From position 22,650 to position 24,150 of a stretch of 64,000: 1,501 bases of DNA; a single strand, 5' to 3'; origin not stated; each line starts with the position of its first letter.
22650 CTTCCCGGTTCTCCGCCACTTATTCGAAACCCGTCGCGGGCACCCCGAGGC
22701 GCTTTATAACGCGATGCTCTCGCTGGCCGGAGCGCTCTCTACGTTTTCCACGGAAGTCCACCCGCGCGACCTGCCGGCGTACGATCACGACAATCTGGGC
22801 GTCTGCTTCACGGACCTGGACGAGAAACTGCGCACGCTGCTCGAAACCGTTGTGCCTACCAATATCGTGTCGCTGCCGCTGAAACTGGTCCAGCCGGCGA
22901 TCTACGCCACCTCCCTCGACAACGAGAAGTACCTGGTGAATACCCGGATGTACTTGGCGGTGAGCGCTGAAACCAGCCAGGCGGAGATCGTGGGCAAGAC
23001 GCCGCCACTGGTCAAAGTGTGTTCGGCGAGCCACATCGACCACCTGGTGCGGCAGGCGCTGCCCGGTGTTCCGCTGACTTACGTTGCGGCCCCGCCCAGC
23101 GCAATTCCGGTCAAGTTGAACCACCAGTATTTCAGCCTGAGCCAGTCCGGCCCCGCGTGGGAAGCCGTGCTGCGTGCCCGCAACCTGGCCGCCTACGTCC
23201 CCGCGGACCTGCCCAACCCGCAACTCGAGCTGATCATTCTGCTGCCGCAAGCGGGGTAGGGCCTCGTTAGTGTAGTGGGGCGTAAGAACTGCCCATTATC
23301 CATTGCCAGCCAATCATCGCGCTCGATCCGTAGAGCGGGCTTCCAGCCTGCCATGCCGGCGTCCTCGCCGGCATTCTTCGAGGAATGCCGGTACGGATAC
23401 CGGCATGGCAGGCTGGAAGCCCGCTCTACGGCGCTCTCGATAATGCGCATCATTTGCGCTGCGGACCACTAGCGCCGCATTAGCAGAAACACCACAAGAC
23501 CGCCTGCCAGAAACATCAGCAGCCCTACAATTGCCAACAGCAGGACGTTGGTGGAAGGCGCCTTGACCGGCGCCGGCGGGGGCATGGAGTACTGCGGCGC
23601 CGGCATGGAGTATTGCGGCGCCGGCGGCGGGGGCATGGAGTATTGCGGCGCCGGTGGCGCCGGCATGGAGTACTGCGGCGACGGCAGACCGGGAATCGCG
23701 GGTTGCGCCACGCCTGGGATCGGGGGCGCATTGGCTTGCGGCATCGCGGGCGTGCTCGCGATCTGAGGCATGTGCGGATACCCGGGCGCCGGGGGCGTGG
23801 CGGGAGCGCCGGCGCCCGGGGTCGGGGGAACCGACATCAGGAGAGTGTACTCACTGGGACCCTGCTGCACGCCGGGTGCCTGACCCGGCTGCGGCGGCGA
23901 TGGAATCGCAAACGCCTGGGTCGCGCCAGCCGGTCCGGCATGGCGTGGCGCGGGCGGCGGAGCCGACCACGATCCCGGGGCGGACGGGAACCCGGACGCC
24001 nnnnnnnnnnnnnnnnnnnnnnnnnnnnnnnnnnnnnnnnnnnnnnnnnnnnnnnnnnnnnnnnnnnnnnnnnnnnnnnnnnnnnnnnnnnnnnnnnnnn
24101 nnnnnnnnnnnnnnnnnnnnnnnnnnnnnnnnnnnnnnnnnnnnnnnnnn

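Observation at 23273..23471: Composite palindromic repeat filling the tssK1/Pro-rich-gene gap; each half is sense-oriented to the CDS it follows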

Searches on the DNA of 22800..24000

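Call 6: search_rna_families(source=window, start=22800, end=24000, threshold=evalue, max_evalue=1)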
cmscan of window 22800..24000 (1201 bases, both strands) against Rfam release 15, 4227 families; matches with E-value up to 1: 11.
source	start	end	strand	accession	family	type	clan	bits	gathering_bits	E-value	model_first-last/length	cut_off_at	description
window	23331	23428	+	RF04159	MIR1437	Gene; miRNA;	-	59.8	168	2.3e-09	1-192/192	no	MIR1437 microRNA precursor family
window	23331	23428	-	RF04159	MIR1437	Gene; miRNA;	-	59.4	168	2.8e-09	1-192/192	no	MIR1437 microRNA precursor family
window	23318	23439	+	RF00883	MIR820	Gene; miRNA;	-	51.3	196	3.1e-07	1-191/191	no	MIR820 microRNA precursor family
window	23327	23432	-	RF03296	MIR8788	Gene; miRNA;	-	49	124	2.9e-07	1-138/138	no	MIR8788 microRNA precursor family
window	23339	23420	-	RF00830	mir-74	Gene; miRNA;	CL00090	32.2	57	3.5e-05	1-80/80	no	mir-74 microRNA precursor family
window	23339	23420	-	RF03800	mir-4477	Gene; miRNA;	-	32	74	0.00055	1-81/81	no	mir-4477 microRNA precursor family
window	23339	23420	+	RF03800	mir-4477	Gene; miRNA;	-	31.8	74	0.0006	1-81/81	no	mir-4477 microRNA precursor family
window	23344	23414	+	RF03451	mir-3188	Gene; miRNA;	-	22.5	93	0.65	1-86/86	no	mir-3188 microRNA precursor family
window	23328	23429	-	RF04203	MIR1144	Gene; miRNA;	-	21.1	90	0.43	1-197/197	no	MIR1144 microRNA precursor family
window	23869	23948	+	RF02025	mir-3017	Gene; miRNA;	-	19.6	51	0.92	1-70/70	no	mir-3017 microRNA precursor family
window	23869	23914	-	RF01668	P10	Gene; sRNA;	-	18.3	37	0.17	1-72/72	no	Pseudomonas sRNA P10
